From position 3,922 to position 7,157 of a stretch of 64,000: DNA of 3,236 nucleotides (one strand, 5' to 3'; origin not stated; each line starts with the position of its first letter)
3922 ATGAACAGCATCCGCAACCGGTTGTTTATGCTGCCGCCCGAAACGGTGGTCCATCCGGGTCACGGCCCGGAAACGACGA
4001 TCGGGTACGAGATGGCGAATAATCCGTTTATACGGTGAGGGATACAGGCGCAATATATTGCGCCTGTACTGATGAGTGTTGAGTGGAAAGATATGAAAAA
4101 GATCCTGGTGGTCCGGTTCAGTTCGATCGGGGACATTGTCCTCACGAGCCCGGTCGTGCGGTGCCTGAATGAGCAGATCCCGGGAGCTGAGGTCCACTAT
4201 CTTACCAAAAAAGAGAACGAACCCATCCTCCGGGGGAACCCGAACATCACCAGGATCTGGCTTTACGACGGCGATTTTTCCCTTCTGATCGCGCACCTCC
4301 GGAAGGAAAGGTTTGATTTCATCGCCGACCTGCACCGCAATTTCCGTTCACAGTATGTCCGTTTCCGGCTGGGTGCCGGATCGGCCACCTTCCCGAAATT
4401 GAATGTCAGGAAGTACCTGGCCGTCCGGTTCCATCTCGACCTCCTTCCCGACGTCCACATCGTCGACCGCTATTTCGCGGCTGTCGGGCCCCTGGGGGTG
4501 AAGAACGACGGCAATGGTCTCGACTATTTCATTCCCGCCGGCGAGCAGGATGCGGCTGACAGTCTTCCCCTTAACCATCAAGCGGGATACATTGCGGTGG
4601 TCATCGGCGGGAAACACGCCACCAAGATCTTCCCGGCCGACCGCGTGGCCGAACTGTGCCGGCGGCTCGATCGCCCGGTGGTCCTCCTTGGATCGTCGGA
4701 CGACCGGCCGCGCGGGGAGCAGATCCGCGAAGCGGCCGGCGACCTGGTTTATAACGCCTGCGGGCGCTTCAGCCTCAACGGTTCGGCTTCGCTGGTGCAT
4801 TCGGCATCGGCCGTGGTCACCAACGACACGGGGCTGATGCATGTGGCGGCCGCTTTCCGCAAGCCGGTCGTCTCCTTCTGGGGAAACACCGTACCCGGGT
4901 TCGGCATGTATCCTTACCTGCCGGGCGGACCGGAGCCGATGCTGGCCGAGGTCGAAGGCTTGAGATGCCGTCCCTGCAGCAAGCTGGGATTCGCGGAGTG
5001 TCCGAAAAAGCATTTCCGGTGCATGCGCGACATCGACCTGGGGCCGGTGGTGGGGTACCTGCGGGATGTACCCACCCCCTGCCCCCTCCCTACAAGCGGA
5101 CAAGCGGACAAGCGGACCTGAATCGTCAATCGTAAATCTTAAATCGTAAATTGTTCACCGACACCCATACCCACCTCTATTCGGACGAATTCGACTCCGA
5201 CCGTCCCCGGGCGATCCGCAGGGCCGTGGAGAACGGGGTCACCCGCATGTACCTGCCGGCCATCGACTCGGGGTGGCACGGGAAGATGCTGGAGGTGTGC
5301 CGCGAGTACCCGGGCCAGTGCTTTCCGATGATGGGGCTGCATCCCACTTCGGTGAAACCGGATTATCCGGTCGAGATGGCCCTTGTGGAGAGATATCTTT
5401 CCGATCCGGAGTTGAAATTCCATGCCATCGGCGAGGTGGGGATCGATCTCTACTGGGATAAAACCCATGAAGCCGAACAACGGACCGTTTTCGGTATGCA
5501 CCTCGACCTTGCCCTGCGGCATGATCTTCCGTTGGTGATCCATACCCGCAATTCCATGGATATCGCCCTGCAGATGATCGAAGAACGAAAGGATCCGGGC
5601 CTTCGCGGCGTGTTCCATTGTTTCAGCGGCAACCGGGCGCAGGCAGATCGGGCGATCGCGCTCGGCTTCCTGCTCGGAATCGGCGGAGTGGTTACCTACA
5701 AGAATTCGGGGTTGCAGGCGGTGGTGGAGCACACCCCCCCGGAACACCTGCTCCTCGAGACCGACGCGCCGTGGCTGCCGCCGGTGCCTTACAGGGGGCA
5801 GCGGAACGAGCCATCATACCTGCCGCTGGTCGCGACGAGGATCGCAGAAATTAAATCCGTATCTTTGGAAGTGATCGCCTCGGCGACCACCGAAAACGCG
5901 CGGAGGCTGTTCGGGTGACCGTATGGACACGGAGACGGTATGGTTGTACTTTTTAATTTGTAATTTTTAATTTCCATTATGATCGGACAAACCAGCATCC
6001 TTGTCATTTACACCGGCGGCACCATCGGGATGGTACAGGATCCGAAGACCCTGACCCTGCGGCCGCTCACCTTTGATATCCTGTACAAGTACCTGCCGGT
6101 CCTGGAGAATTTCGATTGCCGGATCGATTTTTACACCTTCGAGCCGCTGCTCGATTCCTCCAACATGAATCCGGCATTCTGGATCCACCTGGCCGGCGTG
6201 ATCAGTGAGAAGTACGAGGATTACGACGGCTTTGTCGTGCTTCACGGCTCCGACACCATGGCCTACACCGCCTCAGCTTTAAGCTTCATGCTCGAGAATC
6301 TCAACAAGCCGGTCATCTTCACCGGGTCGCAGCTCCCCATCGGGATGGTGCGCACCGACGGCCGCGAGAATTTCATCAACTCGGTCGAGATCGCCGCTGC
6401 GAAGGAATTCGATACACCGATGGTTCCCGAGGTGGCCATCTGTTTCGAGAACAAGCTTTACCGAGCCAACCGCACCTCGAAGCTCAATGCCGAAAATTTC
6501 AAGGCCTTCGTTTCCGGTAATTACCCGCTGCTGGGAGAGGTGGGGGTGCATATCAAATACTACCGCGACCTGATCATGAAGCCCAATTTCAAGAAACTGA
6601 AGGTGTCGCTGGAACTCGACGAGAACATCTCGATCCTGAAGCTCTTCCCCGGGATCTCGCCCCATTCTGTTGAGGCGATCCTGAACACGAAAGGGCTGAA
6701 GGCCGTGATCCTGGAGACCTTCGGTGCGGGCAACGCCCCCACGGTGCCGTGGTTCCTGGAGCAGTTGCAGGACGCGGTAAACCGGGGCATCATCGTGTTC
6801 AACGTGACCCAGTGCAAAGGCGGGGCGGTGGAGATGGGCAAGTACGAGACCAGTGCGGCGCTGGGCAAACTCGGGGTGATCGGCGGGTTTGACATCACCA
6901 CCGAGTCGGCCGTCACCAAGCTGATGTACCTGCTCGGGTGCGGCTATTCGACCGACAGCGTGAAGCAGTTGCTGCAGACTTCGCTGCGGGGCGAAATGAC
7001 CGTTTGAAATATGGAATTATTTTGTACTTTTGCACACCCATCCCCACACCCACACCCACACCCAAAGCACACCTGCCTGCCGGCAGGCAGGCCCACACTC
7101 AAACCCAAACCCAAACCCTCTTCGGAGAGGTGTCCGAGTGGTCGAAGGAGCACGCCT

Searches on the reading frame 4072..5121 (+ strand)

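Call 17: search_protein_families(library=pfam, proteins=[window:4072-5121:+], max_evalue=0.0001)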
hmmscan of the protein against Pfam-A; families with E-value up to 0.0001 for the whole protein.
window:4072-5121:+ (349 aa): 1 family
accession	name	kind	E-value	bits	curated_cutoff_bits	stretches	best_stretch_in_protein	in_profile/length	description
PF01075.23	Glyco_transf_9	-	5e-24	85.4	22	1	72-277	4-216/247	Glycosyltransferase family 9 (heptosyltransferase)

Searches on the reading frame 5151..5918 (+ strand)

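Call 17: search_protein_families(library=pfam, proteins=[window:5151-5918:+], max_evalue=0.0001)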
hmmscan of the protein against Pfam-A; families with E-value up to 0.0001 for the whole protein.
window:5151-5918:+ (255 aa): 1 family
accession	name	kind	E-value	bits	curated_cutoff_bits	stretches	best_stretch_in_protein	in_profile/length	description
PF01026.27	TatD_DNase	-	2e-72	244.1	27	1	3-255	1-253/253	TatD related DNase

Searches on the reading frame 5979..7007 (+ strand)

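Call 17: search_protein_families(library=pfam, proteins=[window:5979-7007:+], max_evalue=0.0001)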
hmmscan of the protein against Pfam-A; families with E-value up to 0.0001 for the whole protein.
window:5979-7007:+ (342 aa): 2 families
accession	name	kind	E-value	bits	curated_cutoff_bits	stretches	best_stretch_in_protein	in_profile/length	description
PF00710.25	Asparaginase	-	1e-59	201.8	22.5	1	7-198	2-191/193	Asparaginase, N-terminal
PF17763.6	Asparaginase_C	-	9.4e-33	113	34.6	1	216-331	1-113/114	Glutaminase/Asparaginase C-terminal domain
